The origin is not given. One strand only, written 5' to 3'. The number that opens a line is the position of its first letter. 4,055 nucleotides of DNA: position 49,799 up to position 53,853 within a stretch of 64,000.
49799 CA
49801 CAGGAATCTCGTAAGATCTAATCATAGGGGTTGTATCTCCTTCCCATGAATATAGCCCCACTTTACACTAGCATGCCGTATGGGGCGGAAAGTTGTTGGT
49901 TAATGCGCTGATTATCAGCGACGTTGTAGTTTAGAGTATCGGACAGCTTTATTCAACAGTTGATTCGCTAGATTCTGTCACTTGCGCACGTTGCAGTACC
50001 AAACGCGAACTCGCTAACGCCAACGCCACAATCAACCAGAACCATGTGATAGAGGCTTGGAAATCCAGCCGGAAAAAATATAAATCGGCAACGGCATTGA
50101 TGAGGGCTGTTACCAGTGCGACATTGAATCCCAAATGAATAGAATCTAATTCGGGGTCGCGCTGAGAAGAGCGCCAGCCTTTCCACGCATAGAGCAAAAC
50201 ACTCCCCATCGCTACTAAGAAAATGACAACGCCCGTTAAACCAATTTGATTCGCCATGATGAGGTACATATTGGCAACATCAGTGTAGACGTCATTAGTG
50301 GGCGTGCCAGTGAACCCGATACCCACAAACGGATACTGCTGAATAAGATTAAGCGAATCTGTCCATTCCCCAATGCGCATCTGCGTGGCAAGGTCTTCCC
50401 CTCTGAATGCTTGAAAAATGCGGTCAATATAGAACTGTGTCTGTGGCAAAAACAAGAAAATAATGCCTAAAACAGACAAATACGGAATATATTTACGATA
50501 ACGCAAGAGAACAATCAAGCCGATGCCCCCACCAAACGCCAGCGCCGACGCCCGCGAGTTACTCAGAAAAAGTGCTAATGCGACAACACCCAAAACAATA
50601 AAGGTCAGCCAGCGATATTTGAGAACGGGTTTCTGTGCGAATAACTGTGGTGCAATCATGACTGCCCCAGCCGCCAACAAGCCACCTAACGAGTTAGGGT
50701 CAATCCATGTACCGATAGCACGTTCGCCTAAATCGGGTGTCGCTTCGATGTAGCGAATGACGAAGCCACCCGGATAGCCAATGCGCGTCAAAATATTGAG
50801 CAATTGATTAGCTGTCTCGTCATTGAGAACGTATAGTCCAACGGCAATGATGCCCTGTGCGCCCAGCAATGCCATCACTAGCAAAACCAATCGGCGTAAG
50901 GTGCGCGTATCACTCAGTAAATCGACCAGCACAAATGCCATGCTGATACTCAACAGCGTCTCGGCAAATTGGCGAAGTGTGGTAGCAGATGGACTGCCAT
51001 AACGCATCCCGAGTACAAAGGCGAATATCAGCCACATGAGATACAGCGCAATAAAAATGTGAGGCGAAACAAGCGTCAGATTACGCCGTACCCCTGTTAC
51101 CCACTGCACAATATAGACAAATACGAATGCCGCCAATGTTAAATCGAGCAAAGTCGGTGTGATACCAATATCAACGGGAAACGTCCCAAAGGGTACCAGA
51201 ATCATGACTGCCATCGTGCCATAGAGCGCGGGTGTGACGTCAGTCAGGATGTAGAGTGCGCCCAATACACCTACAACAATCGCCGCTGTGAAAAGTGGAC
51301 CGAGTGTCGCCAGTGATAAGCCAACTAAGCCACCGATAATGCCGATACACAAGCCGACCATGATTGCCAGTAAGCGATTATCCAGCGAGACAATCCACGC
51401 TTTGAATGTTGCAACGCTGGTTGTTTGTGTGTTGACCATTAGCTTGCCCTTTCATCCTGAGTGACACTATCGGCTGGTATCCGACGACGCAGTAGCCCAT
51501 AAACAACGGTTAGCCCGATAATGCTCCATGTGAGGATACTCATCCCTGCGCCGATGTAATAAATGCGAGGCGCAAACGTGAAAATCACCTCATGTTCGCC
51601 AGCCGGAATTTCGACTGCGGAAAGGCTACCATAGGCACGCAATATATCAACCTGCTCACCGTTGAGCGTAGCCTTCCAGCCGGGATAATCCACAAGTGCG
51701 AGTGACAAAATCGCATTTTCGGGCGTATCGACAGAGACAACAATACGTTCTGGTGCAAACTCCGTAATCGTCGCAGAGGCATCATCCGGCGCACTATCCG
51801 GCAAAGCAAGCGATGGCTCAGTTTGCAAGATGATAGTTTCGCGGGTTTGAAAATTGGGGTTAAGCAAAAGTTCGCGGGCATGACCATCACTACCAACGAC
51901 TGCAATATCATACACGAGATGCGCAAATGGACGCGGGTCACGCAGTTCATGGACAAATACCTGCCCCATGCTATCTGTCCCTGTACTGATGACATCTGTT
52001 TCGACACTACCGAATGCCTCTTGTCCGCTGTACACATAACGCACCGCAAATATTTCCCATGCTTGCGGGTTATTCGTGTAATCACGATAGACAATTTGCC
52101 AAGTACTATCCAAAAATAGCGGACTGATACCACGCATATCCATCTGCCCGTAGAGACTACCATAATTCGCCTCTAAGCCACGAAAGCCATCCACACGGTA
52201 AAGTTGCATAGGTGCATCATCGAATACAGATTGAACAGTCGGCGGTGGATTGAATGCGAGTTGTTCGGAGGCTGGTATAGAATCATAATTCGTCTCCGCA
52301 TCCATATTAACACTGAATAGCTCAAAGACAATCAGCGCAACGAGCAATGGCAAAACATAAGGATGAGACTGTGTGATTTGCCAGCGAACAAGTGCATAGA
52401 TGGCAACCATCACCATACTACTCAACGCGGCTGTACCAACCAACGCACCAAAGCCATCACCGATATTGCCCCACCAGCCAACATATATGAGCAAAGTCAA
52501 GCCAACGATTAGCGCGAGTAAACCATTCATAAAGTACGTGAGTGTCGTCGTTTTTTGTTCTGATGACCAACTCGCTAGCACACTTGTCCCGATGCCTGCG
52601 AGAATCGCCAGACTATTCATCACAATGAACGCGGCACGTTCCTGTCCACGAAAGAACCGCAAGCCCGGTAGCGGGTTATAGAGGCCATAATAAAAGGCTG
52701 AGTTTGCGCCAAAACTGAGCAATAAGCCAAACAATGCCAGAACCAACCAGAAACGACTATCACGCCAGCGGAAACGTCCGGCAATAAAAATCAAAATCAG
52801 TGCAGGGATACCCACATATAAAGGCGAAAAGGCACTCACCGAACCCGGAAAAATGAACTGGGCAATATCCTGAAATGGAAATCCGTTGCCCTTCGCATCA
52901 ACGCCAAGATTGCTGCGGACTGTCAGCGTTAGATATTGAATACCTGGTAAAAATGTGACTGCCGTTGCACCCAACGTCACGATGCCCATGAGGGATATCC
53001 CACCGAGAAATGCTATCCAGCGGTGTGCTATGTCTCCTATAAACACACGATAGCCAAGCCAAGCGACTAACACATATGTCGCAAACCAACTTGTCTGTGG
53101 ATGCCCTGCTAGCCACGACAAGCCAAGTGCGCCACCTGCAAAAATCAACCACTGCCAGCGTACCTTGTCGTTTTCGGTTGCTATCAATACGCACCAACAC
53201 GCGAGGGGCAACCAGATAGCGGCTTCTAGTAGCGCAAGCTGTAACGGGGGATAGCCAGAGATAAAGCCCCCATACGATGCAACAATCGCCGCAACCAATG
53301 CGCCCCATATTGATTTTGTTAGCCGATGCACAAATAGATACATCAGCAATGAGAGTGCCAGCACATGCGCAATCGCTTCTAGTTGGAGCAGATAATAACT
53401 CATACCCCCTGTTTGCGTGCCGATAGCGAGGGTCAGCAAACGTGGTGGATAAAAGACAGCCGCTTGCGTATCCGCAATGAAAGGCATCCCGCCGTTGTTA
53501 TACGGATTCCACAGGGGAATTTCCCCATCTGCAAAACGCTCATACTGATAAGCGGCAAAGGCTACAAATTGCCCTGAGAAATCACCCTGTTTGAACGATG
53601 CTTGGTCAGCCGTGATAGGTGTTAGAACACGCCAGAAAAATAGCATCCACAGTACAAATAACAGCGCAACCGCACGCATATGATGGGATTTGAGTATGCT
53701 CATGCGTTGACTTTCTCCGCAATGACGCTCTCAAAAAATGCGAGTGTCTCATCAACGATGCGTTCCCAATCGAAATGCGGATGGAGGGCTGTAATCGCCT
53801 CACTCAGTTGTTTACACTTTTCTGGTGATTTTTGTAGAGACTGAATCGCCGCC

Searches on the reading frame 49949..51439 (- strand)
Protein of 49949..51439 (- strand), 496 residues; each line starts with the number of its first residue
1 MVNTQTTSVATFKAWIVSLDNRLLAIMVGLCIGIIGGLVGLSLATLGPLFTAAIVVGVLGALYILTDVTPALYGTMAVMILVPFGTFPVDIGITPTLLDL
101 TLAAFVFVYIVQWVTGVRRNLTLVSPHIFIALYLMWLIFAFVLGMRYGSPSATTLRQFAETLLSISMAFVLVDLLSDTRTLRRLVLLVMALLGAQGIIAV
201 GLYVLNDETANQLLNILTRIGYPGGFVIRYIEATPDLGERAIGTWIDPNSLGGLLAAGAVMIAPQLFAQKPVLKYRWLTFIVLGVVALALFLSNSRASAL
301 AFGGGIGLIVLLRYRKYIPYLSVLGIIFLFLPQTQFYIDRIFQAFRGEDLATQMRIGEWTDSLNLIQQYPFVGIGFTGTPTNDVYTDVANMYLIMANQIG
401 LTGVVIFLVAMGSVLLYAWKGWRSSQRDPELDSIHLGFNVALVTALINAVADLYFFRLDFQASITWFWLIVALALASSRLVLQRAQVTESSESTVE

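Call 85: search_protein_families(library=pfam, proteins=[window:49949-51439:-], max_evalue=0.00001)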
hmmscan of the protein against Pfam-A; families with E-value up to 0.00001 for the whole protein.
window:49949-51439:- (496 aa): 1 family
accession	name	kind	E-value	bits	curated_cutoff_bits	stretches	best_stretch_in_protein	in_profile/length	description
PF04932.20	Wzy_C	-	8.5e-12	45.5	31.7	1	283-408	3-149/149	O-Antigen ligase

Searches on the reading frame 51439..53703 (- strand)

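Call 85: search_protein_families(library=pfam, proteins=[window:51439-53703:-], max_evalue=0.00001)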
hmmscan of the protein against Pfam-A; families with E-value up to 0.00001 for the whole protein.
window:51439-53703:- (754 aa): 1 family
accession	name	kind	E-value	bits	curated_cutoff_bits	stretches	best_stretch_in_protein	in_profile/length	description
PF09586.16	YfhO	-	8.9e-15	54.6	28.5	1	644-720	756-833/835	Bacterial membrane protein YfhO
